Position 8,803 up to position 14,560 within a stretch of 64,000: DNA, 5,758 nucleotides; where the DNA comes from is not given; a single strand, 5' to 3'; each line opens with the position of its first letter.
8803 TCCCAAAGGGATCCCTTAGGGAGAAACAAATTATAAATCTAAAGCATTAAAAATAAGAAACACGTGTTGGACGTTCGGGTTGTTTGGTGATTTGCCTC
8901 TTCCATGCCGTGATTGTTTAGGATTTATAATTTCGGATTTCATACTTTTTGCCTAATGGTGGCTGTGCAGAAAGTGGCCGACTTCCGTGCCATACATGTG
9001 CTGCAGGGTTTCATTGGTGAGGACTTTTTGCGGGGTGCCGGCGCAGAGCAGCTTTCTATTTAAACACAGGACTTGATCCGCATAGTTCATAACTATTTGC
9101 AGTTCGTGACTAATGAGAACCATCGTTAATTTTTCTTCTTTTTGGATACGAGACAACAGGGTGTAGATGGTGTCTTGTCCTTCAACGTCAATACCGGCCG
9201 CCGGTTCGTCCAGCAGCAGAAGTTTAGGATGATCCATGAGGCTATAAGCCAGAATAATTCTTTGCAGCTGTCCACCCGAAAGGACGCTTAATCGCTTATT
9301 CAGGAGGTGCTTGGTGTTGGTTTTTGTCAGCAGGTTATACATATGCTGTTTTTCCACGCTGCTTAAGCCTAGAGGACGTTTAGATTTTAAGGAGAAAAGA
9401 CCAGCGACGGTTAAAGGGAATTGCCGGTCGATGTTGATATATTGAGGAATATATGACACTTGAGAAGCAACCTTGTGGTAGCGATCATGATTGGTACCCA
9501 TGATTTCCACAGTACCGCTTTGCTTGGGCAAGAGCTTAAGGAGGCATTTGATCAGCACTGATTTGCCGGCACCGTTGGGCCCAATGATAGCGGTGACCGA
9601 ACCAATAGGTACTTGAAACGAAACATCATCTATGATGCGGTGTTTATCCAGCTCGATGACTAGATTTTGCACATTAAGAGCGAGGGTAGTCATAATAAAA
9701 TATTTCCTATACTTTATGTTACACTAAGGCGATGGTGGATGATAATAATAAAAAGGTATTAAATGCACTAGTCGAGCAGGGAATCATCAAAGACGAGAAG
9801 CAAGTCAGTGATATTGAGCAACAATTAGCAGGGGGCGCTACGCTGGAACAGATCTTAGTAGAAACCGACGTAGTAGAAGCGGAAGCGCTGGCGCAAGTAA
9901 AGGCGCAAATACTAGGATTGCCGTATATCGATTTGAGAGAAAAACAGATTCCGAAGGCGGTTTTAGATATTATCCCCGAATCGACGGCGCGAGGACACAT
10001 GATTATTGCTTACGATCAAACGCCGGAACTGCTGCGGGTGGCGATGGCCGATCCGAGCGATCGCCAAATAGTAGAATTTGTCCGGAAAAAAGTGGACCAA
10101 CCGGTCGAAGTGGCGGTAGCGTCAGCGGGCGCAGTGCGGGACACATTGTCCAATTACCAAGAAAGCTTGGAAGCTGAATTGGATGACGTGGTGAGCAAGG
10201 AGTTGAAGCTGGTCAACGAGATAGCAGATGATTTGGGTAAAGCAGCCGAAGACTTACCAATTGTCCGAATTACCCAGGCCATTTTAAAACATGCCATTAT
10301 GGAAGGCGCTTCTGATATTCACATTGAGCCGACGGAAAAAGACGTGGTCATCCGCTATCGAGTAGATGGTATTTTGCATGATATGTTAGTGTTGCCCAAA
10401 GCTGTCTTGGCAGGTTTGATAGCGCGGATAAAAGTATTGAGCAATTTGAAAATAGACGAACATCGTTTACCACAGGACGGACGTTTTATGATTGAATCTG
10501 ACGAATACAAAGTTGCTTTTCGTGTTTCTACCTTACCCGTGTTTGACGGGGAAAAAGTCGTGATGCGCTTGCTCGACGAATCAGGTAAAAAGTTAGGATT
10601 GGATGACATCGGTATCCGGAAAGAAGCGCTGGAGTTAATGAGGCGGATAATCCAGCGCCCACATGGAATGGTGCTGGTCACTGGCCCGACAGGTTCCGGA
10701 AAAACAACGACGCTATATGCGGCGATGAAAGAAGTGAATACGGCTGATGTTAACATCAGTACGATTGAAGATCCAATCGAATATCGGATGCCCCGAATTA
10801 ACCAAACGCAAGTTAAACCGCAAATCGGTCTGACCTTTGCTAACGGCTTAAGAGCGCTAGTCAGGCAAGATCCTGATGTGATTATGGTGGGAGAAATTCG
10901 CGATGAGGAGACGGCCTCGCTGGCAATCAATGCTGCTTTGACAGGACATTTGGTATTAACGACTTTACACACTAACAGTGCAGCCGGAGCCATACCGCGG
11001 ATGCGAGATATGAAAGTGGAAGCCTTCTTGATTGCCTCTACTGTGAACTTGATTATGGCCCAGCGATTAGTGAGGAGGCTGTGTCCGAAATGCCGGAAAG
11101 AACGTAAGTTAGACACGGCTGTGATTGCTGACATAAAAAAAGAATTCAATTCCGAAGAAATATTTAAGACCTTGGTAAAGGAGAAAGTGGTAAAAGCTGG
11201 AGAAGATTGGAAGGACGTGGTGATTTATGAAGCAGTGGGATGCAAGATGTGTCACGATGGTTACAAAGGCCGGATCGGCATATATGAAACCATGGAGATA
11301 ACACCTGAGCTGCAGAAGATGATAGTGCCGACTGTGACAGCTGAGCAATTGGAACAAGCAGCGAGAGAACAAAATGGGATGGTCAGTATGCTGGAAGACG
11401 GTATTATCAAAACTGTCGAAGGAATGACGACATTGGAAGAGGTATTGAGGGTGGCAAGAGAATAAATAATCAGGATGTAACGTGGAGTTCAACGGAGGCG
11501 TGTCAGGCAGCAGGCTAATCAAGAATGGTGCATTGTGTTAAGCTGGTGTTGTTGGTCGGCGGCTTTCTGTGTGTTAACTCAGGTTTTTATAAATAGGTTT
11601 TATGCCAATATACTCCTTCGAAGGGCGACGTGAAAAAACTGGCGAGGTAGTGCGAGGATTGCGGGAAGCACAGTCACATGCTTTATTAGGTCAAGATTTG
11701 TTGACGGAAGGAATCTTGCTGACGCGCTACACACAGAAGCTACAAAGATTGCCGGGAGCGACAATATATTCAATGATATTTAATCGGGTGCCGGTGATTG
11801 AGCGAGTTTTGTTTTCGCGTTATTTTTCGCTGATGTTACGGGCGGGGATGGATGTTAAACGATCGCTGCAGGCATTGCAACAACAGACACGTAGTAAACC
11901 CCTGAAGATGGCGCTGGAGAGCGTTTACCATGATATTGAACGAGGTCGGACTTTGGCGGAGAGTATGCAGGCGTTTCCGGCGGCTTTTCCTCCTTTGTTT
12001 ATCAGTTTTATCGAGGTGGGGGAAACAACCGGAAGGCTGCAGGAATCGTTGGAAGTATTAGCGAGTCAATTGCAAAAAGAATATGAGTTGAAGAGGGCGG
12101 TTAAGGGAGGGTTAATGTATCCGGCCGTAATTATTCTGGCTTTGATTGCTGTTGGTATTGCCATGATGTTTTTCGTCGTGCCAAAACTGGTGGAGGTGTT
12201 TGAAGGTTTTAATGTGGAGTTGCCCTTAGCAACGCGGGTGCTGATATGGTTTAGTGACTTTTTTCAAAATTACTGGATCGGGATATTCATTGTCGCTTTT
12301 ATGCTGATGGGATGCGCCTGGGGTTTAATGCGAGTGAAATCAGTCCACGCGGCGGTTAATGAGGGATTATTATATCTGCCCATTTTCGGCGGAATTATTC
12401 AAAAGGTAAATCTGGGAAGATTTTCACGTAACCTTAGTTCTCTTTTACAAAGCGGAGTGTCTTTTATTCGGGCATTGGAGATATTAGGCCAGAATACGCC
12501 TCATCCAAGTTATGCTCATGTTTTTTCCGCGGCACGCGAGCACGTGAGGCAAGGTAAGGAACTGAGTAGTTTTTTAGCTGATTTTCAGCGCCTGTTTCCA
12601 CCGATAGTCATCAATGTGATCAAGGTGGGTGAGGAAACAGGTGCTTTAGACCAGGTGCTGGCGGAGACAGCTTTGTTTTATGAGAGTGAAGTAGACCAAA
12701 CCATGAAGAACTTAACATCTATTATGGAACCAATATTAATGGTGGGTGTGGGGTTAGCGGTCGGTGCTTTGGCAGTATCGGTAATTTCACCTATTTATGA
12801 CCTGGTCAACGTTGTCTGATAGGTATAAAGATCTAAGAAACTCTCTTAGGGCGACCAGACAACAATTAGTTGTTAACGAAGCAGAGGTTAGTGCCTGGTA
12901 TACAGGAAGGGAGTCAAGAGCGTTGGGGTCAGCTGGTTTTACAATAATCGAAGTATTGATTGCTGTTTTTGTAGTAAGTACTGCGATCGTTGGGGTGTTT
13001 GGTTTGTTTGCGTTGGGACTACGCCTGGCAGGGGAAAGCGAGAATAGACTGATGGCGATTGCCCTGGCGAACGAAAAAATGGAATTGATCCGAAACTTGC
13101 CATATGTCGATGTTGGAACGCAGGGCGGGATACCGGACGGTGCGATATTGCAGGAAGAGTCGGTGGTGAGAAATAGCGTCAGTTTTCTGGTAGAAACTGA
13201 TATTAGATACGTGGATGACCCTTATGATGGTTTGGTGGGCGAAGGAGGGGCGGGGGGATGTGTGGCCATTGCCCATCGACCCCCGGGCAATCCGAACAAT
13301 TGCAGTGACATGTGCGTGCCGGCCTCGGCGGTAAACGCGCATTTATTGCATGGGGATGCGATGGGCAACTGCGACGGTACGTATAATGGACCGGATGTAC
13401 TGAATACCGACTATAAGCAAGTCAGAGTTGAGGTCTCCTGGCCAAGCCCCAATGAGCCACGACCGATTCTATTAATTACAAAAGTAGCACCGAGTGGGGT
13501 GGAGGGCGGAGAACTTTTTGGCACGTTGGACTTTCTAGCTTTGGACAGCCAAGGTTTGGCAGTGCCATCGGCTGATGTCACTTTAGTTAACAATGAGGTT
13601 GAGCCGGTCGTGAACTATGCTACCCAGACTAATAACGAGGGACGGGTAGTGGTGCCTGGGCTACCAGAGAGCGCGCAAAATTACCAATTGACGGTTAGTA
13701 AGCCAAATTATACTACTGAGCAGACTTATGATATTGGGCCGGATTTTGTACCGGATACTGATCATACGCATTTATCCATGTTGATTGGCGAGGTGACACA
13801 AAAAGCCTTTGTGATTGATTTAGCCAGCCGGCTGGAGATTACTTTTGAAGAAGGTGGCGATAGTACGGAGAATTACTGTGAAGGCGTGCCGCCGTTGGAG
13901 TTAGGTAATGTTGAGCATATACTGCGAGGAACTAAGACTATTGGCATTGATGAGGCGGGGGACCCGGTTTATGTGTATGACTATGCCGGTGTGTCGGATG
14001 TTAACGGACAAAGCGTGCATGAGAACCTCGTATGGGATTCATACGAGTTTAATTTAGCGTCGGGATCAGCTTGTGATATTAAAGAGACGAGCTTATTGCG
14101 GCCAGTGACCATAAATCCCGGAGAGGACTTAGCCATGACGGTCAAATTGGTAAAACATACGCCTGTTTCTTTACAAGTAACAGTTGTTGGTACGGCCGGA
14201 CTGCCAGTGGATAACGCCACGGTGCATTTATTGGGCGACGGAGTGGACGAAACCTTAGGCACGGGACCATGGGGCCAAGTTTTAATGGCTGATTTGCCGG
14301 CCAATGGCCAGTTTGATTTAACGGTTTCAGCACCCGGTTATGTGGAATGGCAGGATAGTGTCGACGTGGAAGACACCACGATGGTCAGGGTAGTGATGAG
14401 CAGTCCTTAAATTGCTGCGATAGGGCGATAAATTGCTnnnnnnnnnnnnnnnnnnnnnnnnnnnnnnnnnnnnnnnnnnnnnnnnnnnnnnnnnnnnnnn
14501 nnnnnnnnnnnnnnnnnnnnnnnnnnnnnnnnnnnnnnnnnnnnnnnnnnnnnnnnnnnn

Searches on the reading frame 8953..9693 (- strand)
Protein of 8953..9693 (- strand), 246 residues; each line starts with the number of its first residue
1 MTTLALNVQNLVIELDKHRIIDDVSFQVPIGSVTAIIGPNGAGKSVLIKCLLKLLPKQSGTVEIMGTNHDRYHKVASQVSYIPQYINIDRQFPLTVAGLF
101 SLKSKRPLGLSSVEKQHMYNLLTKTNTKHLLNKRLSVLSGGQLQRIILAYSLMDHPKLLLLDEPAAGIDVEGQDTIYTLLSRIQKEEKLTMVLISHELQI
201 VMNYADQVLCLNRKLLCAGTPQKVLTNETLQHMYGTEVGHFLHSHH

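Call 5: search_protein_families(library=pfam, proteins=[window:8953-9693:-], max_evalue=0.1)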
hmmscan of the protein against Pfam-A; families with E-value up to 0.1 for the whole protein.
window:8953-9693:- (246 aa): 12 families
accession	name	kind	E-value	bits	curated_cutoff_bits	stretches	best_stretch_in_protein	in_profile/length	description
PF00005.33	ABC_tran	-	4.1e-29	102.4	25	1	22-165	2-136/137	ABC transporter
PF13304.12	AAA_21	-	2.4e-09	38.1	27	2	33-52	1-20/304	AAA domain, putative AbiEii toxin, Type IV TA system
PF02463.25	SMC_N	-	8.7e-07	29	40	1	28-207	20-207/220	RecF/RecN/SMC N terminal domain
PF13401.12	AAA_22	-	7.5e-06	26.7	27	1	33-194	7-121/130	AAA domain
PF13476.12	AAA_23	-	0.0007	20.7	27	1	32-52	20-40/201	AAA domain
PF13555.12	AAA_29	-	0.00081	19.5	27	1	25-55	16-46/61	P-loop containing region of AAA domain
PF13191.12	AAA_16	-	0.001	20.1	32.6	1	33-86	26-70/167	AAA ATPase domain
PF13175.12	AAA_15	-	0.0016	18.5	32.1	1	26-70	17-55/374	AAA ATPase domain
PF01078.27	Mg_chelatase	-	0.0098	15.7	20.3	1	36-61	27-52/207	Magnesium chelatase, subunit ChlI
PF09818.15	ABC_ATPase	-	0.013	15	23.2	0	159-213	191-248/283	P-loop domain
PF03193.22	RsgA_GTPase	-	0.023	15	30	1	6-54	82-129/174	RsgA GTPase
PF13604.12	AAA_30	-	0.085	13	27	0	33-75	20-62/191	AAA domain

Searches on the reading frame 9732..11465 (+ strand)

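Call 5: search_protein_families(library=pfam, proteins=[window:9732-11465:+], max_evalue=0.1)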
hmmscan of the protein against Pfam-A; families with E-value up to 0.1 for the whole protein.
window:9732-11465:+ (577 aa): 26 families (the best 25 are shown)
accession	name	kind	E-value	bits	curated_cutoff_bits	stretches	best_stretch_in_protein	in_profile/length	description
PF00437.27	T2SSE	-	2.4e-135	451.4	24.9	1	171-573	2-370/370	Type II/IV secretion system protein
PF05157.20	MshEN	-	1.9e-15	57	23.1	1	61-147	1-88/90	MshEN domain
PF13191.12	AAA_16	-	2.1e-05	25.5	32.6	1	301-406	10-111/167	AAA ATPase domain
PF25199.1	nSTAND_NTPase5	-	9.8e-05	22.6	34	1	305-354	35-85/145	Novel STAND NTPase 5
PF13604.12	AAA_30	-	0.00022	21.4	27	1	301-339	8-46/191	AAA domain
PF13555.12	AAA_29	-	0.0012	19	27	1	308-331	19-42/61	P-loop containing region of AAA domain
PF13401.12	AAA_22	-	0.0018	19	27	1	310-341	4-33/130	AAA domain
PF20720.3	nSTAND3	-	0.0021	18.2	27.2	1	310-347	16-53/155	Novel STAND NTPase 3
PF03266.21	NTPase_1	-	0.0045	17.3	23.9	0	314-342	2-30/168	NTPase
PF13476.12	AAA_23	-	0.0047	18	27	1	311-330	19-38/201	AAA domain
PF12775.13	AAA_7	-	0.0059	16.6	25.8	1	310-345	32-67/181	P-loop containing dynein motor region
PF13245.12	AAA_19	-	0.008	16.8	25.1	1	309-339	9-39/134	AAA domain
PF04851.21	ResIII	-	0.0085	16.4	22.5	1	298-338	10-50/164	Type III restriction enzyme, res subunit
PF13173.12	AAA_14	-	0.012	16.1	27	1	313-405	4-87/129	AAA domain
PF03215.21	Rad17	-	0.012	16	23.8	1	306-361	40-92/186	Rad17 P-loop domain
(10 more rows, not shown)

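Call 6: search_protein_families(library=ncbifam, proteins=[window:9732-11465:+], max_evalue=0.1)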
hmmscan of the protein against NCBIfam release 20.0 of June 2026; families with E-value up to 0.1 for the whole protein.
window:9732-11465:+ (577 aa): 31 families (the best 25 are shown)
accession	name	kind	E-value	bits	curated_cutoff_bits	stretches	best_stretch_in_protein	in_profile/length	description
TIGR02538.1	type_IV_pilB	equivalog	4.7e-166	553.7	675.65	1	9-576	2-563/564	type IV-A pilus assembly ATPase PilB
TIGR02533.1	type_II_gspE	equivalog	2.8e-161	537.5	630.25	1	81-574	4-485/486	type II secretion system ATPase GspE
NF007755.0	PRK10436.1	equivalog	1.6e-141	472.2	617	1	89-575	17-459/465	type II secretion system protein GspE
NF053534.1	T4PilAsmATPsTfpB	equivalog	7.8e-134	447.2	850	1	35-575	50-582/584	type IV pilus assembly ATPase TfpB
NF041000.1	ATPase_ComGA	equivalog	2.9e-78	262.5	300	1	183-448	2-266/267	competence type IV pilus ATPase ComGA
TIGR01420.1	pilT_fam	subfamily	2.8e-49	168.2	319.1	1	182-477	3-301/343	PilT/PilU family type 4a pilus ATPase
TIGR02525.1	plasmid_TraJ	equivalog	1.1e-26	93.7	368.3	1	290-448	132-299/372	plasmid transfer ATPase TraJ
TIGR02524.1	dot_icm_DotB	equivalog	8.1e-24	84.5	463.3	1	308-454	131-288/358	Dot/Icm type IV secretion system ATPase DotB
NF058587.1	archaellum_moto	equivalog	2.4e-17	62.9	550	1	314-448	278-418/527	archaellum flagellar ATPase motor FlaI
TIGR02782.1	TrbB_P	equivalog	2.1e-15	56.8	304.55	1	303-443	129-277/303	P-type conjugative transfer ATPase TrbB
TIGR02788.1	VirB11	equivalog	3.1e-15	56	249.95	1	298-429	132-267/308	P-type DNA transfer ATPase VirB11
NF010469.0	PRK13894.1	subfamily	1.8e-13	50.5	508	1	301-426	140-266/320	conjugal transfer ATPase TrbB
TIGR03819.1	heli_sec_ATPase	hypoth_equivalog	4.8e-12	45.7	373.15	1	228-438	98-311/340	TadA family conjugal transfer-associated ATPase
NF010407.0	PRK13833.1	subfamily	5.4e-12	45.8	499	1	301-431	135-266/323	conjugal transfer protein TrbB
NF053672.1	bindosome_BasE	exception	3.2e-11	42.7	1000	1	305-479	264-440/512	bindosome assembly system ATPase subunit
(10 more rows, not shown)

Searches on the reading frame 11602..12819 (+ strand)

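Call 5: search_protein_families(library=pfam, proteins=[window:11602-12819:+], max_evalue=0.1)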
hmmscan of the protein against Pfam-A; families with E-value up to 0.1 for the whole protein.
window:11602-12819:+ (405 aa): 2 families
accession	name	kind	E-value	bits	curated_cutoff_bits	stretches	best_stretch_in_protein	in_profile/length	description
PF00482.28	T2SSF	-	1.5e-57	193.4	25.2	2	71-194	1-125/125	Type II secretion system (T2SS), protein F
PF07332.16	Phage_holin_3_6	-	0.039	14.4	28.4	1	162-245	29-89/116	Putative Actinobacterial Holin-X, holin superfamily III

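Call 6: search_protein_families(library=ncbifam, proteins=[window:11602-12819:+], max_evalue=0.1)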
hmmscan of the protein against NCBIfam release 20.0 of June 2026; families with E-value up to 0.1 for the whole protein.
window:11602-12819:+ (405 aa): 6 families
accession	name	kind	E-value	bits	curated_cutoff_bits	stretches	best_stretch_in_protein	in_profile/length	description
TIGR02120.1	GspF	equivalog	3.3e-84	283.5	424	1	12-405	8-401/401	type II secretion system inner membrane protein GspF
NF052607.1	T4PiliAsmPilCThrm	equivalog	4.4e-71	240.1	700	1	1-403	1-402/406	type IV pilus assembly protein PilC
NF007861.0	PRK10573.1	equivalog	1.3e-69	235.3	401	1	68-404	61-397/401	protein transport protein HofC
NF052606.1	T4PiliAsmPilCMyx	equivalog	5.1e-66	223.2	700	1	4-403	22-416/419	type IV pilus assembly protein PilC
NF047826.1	T3SSXpsF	equivalog_domain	1.8e-54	185.1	650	1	1-405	1-404/405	type II secretion system protein XpsF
NF041012.2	T4P_ComGB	equivalog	8.8e-51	173.2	240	2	75-403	10-332/332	competence type IV pilus assembly protein ComGB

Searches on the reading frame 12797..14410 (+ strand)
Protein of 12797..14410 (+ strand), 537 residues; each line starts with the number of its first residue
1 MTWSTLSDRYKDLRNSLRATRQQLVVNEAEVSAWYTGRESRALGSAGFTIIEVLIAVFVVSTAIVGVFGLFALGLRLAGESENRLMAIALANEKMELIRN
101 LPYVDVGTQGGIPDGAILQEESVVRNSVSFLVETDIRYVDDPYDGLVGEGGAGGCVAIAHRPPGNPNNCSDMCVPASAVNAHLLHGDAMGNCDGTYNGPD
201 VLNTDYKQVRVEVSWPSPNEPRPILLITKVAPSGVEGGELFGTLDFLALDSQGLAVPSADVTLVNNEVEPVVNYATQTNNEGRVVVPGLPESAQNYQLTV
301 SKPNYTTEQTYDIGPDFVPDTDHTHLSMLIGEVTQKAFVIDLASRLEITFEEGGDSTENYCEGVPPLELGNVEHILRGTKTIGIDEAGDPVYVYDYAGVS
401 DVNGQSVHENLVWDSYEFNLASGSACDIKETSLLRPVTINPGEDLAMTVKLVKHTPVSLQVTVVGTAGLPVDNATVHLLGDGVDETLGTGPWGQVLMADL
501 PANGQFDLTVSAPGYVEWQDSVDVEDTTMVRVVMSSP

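Call 5: search_protein_families(library=pfam, proteins=[window:12797-14410:+], max_evalue=0.1)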
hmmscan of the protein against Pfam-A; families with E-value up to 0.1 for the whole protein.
window:12797-14410:+ (537 aa): 5 families
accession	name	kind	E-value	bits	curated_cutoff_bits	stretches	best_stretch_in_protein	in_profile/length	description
PF13620.12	CarboxypepD_reg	-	1.9e-16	60.6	32.3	2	459-534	2-81/82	Carboxypeptidase regulatory-like domain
PF08308.17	PEGA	-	0.00023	21.5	20.8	0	502-532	33-63/71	PEGA domain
PF14054.11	DUF4249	-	0.00038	20.5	28.5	1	246-360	39-146/269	Domain of unknown function (DUF4249)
PF02369.22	Big_1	-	0.00086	19.8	34.9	0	244-302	21-80/93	Bacterial Ig-like domain (group 1)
PF07963.17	N_methyl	-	0.0052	16.7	21.2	1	45-68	4-27/27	Prokaryotic N-terminal methylation motif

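Call 6: search_protein_families(library=ncbifam, proteins=[window:12797-14410:+], max_evalue=0.1)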
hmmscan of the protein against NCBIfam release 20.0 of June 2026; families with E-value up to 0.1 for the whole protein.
window:12797-14410:+ (537 aa): 4 families
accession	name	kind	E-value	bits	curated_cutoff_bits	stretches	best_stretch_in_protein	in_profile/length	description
TIGR02523.1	type_IV_pilV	equivalog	5.5e-08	33.4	52.2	1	46-104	2-60/139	type IV pilus modification protein PilV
TIGR01707.1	gspI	equivalog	0.00065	20.2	44.35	1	47-96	1-50/101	type II secretion system minor pseudopilin GspI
TIGR02532.1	IV_pilin_GFxxxE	domain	0.033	14.1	16.3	1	46-67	2-23/24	prepilin-type N-terminal cleavage/methylation domain-containing protein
NF006453.0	PRK08808.1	equivalog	0.055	12.5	295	1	45-100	6-57/211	type II secretion system protein J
